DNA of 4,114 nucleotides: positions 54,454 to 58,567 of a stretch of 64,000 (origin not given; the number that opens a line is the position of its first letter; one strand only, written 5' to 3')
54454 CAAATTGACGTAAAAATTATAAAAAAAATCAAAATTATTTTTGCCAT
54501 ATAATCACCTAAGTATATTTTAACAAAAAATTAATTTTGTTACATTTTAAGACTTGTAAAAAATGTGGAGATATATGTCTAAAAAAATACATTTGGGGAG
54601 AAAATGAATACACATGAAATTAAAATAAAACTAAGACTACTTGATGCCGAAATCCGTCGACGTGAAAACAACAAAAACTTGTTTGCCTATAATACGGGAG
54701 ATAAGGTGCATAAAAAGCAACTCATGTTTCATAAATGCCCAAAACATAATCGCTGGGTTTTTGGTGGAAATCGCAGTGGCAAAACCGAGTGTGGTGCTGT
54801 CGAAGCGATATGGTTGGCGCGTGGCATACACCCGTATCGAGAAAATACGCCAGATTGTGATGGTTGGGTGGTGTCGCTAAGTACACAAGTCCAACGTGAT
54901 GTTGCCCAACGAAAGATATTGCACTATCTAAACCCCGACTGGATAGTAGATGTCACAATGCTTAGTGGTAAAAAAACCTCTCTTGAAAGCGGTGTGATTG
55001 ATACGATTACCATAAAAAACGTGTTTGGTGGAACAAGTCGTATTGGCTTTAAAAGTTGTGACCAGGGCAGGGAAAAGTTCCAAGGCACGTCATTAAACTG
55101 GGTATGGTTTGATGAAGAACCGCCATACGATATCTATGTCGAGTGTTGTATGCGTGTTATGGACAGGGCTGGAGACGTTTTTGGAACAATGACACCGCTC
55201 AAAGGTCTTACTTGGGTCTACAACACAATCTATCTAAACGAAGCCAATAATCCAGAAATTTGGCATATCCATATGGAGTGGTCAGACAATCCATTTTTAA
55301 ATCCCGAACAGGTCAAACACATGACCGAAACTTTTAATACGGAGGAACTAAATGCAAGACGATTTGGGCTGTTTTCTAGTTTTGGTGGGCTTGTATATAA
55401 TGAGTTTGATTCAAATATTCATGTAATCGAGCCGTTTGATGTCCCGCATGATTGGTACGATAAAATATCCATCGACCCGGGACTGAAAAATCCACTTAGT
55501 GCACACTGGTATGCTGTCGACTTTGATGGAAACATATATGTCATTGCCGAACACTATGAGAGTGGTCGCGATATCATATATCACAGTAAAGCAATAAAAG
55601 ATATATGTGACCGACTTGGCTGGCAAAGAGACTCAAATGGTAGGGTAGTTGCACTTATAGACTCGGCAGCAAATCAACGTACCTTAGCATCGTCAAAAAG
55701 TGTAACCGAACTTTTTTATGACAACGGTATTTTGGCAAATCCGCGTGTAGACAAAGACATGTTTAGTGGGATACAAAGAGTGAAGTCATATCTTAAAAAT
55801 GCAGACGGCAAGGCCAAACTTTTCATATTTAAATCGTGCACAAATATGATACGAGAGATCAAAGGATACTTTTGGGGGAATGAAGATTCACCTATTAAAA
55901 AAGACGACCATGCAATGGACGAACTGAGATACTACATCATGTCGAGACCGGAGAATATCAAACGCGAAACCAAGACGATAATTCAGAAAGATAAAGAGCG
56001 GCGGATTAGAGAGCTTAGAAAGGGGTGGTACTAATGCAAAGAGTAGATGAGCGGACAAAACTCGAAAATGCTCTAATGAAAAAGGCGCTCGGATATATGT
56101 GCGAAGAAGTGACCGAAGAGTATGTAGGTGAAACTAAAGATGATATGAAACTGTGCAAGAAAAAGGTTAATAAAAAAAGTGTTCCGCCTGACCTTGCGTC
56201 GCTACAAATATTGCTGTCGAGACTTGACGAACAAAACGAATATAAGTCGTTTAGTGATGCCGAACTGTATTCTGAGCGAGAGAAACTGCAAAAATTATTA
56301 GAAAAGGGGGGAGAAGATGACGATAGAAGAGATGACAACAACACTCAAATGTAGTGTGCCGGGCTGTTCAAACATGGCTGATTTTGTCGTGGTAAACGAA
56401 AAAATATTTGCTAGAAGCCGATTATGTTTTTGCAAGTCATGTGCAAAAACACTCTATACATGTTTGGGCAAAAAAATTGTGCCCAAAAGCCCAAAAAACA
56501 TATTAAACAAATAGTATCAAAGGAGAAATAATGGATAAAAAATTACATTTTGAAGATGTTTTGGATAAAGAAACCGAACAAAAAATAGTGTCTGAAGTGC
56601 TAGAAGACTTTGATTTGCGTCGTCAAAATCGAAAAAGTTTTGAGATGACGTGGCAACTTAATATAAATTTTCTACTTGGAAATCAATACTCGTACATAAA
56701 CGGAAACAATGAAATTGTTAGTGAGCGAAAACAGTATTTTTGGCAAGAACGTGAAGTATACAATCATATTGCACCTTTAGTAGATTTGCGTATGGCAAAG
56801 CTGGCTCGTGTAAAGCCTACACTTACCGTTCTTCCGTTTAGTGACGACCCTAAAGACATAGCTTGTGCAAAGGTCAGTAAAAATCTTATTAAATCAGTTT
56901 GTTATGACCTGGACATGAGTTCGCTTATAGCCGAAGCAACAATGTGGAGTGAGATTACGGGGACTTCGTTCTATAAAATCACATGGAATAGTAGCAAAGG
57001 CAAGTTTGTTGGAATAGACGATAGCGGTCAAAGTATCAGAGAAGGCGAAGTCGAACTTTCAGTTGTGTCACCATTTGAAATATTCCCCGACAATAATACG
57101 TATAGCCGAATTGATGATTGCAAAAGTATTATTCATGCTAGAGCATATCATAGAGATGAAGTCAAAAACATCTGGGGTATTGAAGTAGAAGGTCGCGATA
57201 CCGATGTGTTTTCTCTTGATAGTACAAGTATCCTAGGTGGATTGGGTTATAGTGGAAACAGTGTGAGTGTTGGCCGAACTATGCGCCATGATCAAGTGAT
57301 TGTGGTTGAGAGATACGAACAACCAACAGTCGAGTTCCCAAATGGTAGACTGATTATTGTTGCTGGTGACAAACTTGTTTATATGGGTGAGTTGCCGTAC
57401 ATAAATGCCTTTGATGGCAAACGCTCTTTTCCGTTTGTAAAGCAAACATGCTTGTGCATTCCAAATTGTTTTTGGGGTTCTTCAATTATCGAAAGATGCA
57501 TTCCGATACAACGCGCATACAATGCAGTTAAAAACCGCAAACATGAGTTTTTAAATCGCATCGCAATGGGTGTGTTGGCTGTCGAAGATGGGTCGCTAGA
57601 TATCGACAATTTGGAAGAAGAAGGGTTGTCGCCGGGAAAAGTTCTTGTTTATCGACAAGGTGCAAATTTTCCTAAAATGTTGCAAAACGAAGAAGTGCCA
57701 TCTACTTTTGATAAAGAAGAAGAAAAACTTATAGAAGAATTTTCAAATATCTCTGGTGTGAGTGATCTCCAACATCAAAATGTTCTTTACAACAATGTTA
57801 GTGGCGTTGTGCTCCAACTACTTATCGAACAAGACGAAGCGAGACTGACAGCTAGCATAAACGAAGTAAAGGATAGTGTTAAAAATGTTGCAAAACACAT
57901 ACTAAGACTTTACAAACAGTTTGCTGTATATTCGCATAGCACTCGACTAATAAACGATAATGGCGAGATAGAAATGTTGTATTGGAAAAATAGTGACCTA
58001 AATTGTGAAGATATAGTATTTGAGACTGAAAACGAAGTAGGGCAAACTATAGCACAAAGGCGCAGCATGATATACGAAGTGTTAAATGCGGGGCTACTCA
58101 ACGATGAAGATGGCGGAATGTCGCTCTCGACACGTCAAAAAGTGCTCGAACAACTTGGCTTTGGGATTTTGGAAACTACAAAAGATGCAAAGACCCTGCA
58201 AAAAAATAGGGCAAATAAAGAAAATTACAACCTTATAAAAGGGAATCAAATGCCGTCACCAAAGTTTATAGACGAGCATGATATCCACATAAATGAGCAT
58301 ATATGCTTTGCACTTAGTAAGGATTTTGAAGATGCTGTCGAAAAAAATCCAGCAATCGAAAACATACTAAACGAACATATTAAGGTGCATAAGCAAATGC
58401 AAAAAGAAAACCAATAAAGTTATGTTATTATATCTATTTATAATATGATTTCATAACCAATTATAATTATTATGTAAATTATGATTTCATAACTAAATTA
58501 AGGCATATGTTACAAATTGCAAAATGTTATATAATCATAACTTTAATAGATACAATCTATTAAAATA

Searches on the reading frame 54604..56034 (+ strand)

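Call 9: search_protein_families(library=pfam, proteins=[window:54604-56034:+], max_evalue=0.001)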
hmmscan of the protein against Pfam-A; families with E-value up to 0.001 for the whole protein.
window:54604-56034:+ (476 aa): 3 families
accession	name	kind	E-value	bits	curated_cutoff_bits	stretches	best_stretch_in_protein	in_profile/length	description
PF03237.21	Terminase_6N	-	3.9e-11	43.4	22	1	54-270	4-213/215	Terminase large subunit, T4likevirus-type, N-terminal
PF17289.8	Terminase_6C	-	0.00023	21.6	22.6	1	288-447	1-154/155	Terminase RNaseH-like domain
PF04466.19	Terminase_3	-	0.00052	20.1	23.2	0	145-251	80-194/201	Phage terminase large subunit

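Call 95: search_protein_families(library=phrogs, proteins=[window:54604-56034:+], max_evalue=0.001)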
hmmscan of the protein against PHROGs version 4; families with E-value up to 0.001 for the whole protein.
window:54604-56034:+ (476 aa): 6 families
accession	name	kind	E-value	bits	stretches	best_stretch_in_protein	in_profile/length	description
phrog_2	-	head and packaging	2.7e-27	96.9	1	36-458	267-601/807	terminase large subunit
phrog_31467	-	unknown function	5.2e-22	79.6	1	6-235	8-256/261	-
phrog_5653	-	head and packaging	7.5e-19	69.2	1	261-464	7-196/199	terminase large subunit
phrog_10250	-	head and packaging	5.9e-18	66.4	1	243-457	4-224/228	terminase large subunit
phrog_6672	-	head and packaging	1.8e-06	28.5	1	396-460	74-141/145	terminase large subunit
phrog_3717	-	head and packaging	0.00066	20.2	0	190-271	156-238/277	terminase large subunit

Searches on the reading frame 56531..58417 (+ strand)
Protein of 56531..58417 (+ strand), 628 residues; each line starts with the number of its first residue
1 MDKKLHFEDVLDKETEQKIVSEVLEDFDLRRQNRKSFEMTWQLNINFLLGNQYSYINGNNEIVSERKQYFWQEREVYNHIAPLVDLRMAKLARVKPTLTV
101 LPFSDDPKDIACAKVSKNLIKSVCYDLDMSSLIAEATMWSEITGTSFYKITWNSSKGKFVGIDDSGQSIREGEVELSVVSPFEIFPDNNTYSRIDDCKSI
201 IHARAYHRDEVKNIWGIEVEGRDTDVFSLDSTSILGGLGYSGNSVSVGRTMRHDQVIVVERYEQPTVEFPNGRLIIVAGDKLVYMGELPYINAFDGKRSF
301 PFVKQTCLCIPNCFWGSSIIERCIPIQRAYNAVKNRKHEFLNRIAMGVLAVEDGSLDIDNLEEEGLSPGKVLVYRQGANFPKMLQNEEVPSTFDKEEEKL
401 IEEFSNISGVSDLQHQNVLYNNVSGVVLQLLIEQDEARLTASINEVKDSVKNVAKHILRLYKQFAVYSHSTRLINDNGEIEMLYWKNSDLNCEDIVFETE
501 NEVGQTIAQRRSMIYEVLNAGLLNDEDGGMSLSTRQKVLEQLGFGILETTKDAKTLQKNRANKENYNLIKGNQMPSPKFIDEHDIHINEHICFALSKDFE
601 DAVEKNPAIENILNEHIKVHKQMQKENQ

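Call 9: search_protein_families(library=pfam, proteins=[window:56531-58417:+], max_evalue=0.001)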
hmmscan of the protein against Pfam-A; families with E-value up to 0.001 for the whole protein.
window:56531-58417:+ (628 aa): 2 families
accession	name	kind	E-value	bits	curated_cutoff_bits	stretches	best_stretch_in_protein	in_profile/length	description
PF16510.12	P22_portal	-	4.3e-16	59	26.1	1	72-482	43-462/594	Phage P22-like portal protein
PF23899.1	SU10_portal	-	1.1e-07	31.1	30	1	172-476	189-489/593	Phage SU10 portal protein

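Call 95: search_protein_families(library=phrogs, proteins=[window:56531-58417:+], max_evalue=0.001)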
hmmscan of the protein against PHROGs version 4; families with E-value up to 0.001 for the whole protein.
window:56531-58417:+ (628 aa): 3 families
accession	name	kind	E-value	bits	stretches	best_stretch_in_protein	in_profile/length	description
phrog_156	-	head and packaging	6.6e-32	111.7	1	13-503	5-498/681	portal protein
phrog_332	-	connector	3.4e-08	33.3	1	275-394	244-353/560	head-tail adaptor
phrog_1216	-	head and packaging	1.5e-06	28.1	1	172-475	210-523/714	portal protein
